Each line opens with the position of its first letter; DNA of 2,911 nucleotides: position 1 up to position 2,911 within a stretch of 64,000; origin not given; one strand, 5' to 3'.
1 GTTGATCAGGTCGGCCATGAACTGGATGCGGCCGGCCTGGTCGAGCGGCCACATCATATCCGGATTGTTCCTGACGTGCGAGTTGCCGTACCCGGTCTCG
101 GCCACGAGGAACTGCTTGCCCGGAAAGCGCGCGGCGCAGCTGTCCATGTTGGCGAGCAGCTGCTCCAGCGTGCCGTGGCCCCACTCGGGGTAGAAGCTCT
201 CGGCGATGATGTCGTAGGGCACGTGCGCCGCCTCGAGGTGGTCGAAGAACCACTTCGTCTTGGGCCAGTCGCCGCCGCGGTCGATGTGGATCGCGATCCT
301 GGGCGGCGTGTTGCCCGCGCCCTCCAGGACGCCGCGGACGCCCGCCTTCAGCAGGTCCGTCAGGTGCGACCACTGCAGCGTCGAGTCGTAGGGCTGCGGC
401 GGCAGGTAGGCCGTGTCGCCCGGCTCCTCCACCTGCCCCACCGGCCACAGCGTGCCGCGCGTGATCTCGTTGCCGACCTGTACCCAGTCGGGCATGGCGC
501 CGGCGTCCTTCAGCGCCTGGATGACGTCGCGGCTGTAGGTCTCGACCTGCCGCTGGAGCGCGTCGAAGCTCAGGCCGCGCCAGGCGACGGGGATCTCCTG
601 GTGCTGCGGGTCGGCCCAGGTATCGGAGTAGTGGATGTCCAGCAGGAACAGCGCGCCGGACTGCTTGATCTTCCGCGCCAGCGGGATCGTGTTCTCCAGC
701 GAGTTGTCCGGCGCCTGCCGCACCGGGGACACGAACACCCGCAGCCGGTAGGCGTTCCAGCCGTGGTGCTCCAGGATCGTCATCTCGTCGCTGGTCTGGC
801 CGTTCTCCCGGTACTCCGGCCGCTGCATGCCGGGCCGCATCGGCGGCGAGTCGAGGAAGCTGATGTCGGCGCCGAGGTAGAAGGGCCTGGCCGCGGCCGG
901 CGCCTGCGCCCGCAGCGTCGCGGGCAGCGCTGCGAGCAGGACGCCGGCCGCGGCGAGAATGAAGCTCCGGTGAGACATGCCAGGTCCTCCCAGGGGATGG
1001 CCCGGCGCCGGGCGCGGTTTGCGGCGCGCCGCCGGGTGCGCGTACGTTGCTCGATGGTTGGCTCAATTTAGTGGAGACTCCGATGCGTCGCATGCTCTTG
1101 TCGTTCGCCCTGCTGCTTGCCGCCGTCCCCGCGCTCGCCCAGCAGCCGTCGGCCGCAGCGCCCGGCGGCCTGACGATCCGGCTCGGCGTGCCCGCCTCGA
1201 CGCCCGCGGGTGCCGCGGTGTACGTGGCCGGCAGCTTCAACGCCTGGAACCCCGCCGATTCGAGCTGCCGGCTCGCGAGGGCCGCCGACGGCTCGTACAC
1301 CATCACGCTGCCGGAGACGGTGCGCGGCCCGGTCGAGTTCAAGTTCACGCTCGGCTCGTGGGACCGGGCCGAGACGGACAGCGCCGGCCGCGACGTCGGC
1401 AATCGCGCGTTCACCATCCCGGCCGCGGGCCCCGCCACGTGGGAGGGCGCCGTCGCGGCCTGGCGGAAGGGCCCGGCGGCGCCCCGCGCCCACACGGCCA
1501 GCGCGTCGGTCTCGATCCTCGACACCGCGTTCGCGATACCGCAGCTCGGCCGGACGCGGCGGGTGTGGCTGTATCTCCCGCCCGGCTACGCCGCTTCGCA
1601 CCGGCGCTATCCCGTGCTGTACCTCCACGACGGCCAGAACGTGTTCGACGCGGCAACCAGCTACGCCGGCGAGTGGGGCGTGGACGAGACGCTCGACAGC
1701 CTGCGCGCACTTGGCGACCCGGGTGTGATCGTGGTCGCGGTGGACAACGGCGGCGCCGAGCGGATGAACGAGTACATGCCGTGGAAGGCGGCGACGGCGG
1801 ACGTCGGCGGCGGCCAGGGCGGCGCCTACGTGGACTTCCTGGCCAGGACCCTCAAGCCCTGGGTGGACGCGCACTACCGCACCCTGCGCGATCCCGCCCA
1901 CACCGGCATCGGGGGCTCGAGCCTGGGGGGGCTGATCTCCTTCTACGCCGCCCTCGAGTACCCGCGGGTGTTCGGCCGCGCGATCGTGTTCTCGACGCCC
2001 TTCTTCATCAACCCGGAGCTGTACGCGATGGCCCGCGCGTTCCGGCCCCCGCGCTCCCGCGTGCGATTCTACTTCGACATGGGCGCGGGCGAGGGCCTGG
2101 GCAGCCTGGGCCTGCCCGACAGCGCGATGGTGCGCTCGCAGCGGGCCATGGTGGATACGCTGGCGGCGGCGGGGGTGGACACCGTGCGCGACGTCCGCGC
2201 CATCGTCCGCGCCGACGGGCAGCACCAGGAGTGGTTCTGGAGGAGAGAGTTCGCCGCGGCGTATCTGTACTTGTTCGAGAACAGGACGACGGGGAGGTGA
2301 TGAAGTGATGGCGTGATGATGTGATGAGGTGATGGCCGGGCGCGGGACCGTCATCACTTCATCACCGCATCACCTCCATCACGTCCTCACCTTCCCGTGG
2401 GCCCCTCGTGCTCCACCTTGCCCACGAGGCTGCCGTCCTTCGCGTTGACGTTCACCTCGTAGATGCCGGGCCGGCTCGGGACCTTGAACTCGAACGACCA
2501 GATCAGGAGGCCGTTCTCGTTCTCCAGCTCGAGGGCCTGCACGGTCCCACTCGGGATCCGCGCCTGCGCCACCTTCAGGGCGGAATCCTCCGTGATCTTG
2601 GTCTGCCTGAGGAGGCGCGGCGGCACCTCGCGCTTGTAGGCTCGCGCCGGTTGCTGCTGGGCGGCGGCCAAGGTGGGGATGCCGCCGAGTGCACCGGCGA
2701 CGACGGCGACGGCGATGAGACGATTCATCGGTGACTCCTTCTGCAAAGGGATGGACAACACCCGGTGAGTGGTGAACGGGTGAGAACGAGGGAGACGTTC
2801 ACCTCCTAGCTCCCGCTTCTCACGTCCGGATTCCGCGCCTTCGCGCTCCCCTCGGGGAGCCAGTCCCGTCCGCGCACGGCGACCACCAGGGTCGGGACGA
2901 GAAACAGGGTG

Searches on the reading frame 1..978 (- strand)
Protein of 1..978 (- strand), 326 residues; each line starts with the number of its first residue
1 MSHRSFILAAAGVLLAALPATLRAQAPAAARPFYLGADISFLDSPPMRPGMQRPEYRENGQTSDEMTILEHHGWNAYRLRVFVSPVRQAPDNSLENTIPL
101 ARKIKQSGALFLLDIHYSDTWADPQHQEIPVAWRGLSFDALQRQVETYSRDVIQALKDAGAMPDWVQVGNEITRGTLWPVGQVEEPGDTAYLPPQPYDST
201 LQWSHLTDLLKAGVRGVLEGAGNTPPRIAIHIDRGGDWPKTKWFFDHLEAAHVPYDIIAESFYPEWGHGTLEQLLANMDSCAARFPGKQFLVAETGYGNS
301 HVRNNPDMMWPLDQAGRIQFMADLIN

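Call 56: search_protein_families(library=pfam, proteins=[window:1-978:-], max_evalue=0.001)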
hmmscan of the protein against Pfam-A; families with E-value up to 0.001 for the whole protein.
window:1-978:- (326 aa): 1 family
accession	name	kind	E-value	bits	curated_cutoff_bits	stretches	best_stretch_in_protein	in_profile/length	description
PF07745.19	Glyco_hydro_53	-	5.3e-62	210.2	24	1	35-300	2-249/340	Glycosyl hydrolase family 53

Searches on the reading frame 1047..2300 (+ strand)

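Call 56: search_protein_families(library=pfam, proteins=[window:1047-2300:+], max_evalue=0.001)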
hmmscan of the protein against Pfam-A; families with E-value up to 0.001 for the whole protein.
window:1047-2300:+ (417 aa): 1 family
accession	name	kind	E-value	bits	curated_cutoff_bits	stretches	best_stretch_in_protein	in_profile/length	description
PF00756.26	Esterase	-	2.4e-32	113.1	22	1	166-407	3-249/251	Putative esterase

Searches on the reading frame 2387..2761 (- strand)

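Call 88: search_protein_families(library=pfam, proteins=[window:2387-2761:-], max_evalue=0.001)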
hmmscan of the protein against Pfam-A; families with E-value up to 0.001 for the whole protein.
window:2387-2761:- (124 aa): 1 family
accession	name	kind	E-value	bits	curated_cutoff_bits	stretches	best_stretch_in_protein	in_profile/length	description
PF03413.25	PepSY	-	5.4e-08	33.5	24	1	55-114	1-58/60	Peptidase propeptide and YPEB domain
